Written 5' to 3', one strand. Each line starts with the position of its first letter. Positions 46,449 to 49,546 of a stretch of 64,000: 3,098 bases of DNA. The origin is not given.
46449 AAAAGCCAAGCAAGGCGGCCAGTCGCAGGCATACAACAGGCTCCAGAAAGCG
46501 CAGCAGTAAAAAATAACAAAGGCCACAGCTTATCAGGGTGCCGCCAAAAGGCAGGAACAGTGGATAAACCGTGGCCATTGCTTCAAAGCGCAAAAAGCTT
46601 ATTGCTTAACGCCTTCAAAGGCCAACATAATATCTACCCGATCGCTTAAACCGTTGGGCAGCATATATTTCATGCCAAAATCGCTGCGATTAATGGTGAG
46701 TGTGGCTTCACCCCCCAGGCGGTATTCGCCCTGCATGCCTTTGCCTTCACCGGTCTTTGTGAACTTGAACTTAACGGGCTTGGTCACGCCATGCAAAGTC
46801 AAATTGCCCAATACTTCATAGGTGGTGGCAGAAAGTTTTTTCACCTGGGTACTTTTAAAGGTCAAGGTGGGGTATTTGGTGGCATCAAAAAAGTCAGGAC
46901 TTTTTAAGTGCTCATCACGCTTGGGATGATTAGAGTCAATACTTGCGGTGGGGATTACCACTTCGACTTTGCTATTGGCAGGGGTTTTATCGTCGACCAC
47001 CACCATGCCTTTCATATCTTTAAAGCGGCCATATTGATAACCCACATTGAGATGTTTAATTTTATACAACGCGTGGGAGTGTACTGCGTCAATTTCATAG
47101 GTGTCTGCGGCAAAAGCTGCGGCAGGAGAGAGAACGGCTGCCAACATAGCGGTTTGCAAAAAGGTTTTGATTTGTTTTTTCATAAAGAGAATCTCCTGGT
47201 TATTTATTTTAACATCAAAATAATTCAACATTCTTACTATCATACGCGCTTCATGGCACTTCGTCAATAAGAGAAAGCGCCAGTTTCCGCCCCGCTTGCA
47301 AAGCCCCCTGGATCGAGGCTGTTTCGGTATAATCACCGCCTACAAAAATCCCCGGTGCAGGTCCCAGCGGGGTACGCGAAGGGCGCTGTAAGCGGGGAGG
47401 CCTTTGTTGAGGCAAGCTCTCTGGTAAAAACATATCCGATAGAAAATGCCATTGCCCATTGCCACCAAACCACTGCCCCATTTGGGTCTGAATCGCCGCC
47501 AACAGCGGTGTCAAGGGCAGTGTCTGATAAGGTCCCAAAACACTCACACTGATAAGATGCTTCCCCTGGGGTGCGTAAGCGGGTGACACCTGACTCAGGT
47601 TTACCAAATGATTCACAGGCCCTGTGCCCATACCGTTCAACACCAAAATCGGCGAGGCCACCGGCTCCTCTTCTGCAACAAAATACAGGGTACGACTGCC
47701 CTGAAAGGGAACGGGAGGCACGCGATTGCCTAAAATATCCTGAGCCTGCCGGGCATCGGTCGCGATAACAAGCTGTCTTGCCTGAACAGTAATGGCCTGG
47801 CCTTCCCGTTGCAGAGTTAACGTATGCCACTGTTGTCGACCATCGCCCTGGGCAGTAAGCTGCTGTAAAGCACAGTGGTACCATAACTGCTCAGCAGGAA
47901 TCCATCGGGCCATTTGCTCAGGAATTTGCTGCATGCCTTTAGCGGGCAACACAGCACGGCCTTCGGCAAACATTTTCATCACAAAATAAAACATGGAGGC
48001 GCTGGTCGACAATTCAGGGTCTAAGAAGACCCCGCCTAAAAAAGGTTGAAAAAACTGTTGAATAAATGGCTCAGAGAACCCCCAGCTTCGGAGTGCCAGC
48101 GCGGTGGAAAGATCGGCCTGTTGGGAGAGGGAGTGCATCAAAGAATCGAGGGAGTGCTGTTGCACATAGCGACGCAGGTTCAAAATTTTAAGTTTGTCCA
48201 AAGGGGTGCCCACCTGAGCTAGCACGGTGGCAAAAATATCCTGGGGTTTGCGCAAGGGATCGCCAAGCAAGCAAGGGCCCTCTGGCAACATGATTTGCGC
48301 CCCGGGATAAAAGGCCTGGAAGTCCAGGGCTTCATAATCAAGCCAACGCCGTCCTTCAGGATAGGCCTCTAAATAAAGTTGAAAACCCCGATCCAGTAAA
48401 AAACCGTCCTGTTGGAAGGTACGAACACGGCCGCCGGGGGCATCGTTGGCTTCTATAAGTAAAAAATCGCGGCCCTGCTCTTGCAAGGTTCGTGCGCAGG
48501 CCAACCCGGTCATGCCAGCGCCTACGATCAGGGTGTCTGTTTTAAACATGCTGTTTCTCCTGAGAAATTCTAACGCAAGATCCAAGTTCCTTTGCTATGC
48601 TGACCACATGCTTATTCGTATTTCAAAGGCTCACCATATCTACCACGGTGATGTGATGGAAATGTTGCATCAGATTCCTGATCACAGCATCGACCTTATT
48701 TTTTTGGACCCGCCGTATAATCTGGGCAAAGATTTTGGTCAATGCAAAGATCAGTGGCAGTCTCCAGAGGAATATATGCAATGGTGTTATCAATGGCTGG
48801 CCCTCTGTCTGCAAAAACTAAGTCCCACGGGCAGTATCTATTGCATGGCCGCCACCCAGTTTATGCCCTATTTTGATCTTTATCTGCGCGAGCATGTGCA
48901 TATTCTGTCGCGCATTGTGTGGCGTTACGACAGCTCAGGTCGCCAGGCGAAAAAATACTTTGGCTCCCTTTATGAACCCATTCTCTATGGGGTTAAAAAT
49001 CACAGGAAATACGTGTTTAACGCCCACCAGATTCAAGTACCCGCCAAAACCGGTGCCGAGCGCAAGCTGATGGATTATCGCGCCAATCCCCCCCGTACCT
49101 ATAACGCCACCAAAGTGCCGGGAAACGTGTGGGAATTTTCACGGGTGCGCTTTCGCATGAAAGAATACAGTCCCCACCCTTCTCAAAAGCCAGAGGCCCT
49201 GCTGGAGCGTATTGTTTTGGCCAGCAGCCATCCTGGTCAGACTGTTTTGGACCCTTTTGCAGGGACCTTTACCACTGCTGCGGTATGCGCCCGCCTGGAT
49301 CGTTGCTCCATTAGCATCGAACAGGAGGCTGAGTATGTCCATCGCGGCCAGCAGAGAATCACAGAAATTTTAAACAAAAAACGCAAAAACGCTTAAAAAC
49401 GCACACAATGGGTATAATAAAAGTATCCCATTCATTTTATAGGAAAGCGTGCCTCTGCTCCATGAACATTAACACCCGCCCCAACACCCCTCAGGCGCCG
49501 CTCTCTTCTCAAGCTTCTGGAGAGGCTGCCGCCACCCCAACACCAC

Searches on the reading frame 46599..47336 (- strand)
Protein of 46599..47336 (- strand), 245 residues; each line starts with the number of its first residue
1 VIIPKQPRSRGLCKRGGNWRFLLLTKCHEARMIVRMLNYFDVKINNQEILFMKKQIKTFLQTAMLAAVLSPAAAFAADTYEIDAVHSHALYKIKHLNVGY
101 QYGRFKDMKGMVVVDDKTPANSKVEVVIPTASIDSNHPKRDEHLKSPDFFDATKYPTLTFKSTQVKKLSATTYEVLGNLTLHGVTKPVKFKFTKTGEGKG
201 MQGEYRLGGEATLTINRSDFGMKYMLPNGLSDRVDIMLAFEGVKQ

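Call 25: search_protein_families(library=pfam, proteins=[window:46599-47336:-], max_evalue=0.00001)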
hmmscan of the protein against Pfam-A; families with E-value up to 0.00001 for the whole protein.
window:46599-47336:- (245 aa): 1 family
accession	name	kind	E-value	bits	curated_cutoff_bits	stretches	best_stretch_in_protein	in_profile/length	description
PF04264.18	YceI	-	8.3e-48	163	23.7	1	80-241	1-149/150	YceI-like domain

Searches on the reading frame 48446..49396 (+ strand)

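Call 67: search_protein_families(library=pfam, proteins=[window:48446-49396:+], max_evalue=0.00001)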
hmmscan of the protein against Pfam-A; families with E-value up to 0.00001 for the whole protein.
window:48446-49396:+ (316 aa): 1 family
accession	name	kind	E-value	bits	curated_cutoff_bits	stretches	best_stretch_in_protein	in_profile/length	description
PF01555.25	N6_N4_Mtase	-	1.6e-55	188.9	26.7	1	82-299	1-217/221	DNA methylase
